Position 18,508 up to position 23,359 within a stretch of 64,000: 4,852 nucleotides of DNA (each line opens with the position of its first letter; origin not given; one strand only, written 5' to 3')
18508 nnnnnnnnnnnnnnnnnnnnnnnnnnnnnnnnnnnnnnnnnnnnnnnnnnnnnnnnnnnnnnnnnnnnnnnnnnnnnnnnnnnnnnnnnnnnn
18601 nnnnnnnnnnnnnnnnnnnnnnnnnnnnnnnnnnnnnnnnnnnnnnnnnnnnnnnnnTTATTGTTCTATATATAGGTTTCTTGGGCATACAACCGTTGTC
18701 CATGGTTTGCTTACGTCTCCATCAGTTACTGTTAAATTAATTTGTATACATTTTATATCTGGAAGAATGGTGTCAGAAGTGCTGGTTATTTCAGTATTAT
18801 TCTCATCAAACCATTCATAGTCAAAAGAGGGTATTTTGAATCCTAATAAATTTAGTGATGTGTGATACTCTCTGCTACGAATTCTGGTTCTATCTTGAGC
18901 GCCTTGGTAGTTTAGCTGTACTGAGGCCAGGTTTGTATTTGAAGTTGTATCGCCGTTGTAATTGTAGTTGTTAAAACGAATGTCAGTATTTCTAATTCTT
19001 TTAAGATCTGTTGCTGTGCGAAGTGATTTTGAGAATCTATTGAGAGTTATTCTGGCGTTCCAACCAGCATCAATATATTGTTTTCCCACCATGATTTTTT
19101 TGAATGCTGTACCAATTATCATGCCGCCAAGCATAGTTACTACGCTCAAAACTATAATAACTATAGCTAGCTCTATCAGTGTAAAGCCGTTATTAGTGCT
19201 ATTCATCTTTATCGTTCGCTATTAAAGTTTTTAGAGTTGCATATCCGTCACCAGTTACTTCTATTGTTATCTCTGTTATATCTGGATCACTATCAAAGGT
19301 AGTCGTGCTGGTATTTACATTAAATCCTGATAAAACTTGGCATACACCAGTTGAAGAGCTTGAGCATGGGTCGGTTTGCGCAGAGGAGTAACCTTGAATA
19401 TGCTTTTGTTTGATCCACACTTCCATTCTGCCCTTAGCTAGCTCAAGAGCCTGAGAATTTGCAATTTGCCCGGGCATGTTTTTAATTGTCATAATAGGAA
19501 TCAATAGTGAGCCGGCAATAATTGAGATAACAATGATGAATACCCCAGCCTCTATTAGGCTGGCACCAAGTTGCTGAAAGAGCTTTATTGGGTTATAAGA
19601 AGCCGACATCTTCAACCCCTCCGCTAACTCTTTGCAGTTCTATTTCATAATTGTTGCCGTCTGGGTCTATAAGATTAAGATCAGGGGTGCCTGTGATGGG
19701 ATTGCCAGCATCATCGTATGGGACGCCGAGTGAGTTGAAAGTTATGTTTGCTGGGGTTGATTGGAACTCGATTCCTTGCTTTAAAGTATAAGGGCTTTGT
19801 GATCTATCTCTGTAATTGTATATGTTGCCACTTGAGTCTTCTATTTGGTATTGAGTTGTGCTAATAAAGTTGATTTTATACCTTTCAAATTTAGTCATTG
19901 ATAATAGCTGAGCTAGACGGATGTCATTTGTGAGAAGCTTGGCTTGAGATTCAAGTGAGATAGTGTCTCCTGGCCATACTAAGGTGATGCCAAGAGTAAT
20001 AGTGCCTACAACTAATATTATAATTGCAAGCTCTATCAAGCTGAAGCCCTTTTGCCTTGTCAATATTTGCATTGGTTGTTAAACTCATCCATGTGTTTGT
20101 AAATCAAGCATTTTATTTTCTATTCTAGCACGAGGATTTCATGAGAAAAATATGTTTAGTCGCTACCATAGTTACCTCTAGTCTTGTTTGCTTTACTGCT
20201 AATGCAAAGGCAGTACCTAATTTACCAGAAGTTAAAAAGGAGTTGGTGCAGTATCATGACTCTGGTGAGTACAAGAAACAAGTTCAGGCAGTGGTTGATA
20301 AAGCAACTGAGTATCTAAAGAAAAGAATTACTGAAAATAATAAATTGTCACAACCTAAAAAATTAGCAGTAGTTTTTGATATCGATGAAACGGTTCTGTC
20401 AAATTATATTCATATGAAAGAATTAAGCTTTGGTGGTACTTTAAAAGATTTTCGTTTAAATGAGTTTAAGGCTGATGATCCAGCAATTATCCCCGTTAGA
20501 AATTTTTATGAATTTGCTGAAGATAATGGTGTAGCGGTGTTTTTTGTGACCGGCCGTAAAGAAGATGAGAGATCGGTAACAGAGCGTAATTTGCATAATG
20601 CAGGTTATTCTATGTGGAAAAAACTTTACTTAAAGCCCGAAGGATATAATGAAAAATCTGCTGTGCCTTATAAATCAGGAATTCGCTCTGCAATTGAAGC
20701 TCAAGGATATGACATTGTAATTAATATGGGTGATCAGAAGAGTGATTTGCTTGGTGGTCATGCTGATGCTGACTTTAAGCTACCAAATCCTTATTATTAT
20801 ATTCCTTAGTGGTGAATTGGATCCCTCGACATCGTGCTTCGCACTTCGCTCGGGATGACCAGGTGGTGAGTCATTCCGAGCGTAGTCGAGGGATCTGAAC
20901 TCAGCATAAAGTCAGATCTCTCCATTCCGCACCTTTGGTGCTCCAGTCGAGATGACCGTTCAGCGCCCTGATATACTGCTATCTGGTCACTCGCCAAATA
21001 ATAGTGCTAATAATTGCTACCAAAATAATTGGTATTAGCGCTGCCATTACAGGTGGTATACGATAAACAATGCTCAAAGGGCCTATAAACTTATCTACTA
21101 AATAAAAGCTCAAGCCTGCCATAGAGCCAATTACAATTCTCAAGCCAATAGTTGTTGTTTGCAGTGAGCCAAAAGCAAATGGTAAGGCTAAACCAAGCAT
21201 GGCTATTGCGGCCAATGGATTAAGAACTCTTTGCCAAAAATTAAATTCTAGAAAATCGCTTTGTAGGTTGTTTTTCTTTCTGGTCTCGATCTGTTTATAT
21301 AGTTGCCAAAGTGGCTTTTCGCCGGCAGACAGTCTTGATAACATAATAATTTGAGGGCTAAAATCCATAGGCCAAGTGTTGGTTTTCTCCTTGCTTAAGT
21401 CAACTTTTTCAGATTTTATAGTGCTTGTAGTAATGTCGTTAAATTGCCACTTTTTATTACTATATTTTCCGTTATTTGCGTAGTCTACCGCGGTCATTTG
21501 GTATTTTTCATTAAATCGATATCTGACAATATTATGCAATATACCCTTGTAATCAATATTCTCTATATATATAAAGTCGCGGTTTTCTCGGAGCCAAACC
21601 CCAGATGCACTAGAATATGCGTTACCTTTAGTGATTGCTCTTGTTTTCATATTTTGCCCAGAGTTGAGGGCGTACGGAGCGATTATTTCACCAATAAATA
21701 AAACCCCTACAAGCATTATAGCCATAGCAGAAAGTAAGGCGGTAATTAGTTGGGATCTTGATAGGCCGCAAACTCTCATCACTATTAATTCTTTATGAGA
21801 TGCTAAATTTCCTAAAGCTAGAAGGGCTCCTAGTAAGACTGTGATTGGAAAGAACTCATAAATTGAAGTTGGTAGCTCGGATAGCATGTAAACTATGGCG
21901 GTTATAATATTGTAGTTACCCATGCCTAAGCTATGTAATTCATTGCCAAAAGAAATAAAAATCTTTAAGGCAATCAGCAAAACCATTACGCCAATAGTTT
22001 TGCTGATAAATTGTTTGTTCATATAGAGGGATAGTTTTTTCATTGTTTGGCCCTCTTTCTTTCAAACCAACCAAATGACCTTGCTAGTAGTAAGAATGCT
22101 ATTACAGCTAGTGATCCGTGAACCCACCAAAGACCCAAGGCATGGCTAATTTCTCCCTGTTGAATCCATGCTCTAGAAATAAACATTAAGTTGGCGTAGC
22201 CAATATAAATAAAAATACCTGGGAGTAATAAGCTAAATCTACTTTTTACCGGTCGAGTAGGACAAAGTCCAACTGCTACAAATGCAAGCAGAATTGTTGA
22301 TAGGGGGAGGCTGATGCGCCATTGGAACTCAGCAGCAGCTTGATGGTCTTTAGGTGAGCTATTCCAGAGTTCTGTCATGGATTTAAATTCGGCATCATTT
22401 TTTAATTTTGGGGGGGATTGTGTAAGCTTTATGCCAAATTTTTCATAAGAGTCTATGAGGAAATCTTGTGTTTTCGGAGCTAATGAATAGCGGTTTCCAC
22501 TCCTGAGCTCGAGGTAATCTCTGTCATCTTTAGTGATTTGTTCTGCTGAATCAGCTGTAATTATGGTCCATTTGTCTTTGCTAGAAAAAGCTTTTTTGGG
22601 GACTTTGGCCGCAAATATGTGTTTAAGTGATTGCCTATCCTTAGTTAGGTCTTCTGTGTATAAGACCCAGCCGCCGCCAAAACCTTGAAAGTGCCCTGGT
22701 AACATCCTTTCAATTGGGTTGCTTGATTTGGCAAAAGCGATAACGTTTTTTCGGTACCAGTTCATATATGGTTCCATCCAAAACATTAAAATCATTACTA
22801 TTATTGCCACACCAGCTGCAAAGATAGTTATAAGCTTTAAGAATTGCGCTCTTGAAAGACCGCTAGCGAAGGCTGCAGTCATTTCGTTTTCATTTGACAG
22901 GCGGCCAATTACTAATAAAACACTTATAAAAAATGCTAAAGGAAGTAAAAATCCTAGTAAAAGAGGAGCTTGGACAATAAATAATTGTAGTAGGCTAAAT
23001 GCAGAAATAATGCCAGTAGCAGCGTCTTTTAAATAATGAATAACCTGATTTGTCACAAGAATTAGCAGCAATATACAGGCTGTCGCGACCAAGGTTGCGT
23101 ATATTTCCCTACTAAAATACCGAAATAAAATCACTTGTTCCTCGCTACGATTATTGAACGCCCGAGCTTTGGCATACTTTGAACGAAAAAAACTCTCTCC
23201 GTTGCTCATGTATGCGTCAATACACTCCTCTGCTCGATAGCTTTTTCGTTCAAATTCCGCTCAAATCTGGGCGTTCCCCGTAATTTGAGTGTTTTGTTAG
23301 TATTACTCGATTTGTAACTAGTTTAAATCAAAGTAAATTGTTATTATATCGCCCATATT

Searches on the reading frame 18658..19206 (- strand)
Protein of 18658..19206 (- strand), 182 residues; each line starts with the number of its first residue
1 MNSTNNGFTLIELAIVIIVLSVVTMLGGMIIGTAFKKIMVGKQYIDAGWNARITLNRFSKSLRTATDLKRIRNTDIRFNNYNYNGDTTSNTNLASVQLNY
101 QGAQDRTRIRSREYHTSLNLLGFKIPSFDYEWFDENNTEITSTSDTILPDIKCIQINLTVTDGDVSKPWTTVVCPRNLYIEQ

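Call 33: search_protein_families(library=pfam, proteins=[window:18658-19206:-], max_evalue=0.001)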
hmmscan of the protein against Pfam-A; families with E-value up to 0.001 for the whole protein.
window:18658-19206:- (182 aa): 1 family
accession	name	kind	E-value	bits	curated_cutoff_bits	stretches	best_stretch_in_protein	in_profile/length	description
PF07963.17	N_methyl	-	9.7e-06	25.4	21.2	1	4-25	3-24/27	Prokaryotic N-terminal methylation motif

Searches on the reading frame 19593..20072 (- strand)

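Call 33: search_protein_families(library=pfam, proteins=[window:19593-20072:-], max_evalue=0.001)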
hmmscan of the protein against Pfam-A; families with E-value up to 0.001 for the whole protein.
window:19593-20072:- (159 aa): 1 family
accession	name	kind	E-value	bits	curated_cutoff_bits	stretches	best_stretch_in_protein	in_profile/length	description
PF07963.17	N_methyl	-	0.00072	19.5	21.2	0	6-29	3-26/27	Prokaryotic N-terminal methylation motif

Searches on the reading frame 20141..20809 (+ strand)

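Call 33: search_protein_families(library=pfam, proteins=[window:20141-20809:+], max_evalue=0.001)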
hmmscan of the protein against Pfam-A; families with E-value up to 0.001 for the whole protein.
window:20141-20809:+ (222 aa): 1 family
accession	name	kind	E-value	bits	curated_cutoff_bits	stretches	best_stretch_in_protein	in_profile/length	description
PF03767.20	Acid_phosphat_B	-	5.3e-49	167.2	27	1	23-222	30-230/230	HAD superfamily, subfamily IIIB (Acid phosphatase)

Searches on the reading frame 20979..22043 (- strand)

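Call 33: search_protein_families(library=pfam, proteins=[window:20979-22043:-], max_evalue=0.001)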
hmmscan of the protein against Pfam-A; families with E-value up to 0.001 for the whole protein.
window:20979-22043:- (354 aa): 1 family
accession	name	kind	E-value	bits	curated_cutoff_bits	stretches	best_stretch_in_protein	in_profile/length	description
PF03739.19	LptF_LptG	-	3.7e-62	210.8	27.9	1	7-350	2-351/353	Lipopolysaccharide export system permease LptF/LptG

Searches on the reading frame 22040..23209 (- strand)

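Call 33: search_protein_families(library=pfam, proteins=[window:22040-23209:-], max_evalue=0.001)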
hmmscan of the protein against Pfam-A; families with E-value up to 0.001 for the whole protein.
window:22040-23209:- (389 aa): 1 family
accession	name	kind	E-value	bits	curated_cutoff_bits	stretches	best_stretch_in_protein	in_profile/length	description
PF03739.19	LptF_LptG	-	1.7e-62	211.9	27.9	1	30-377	1-353/353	Lipopolysaccharide export system permease LptF/LptG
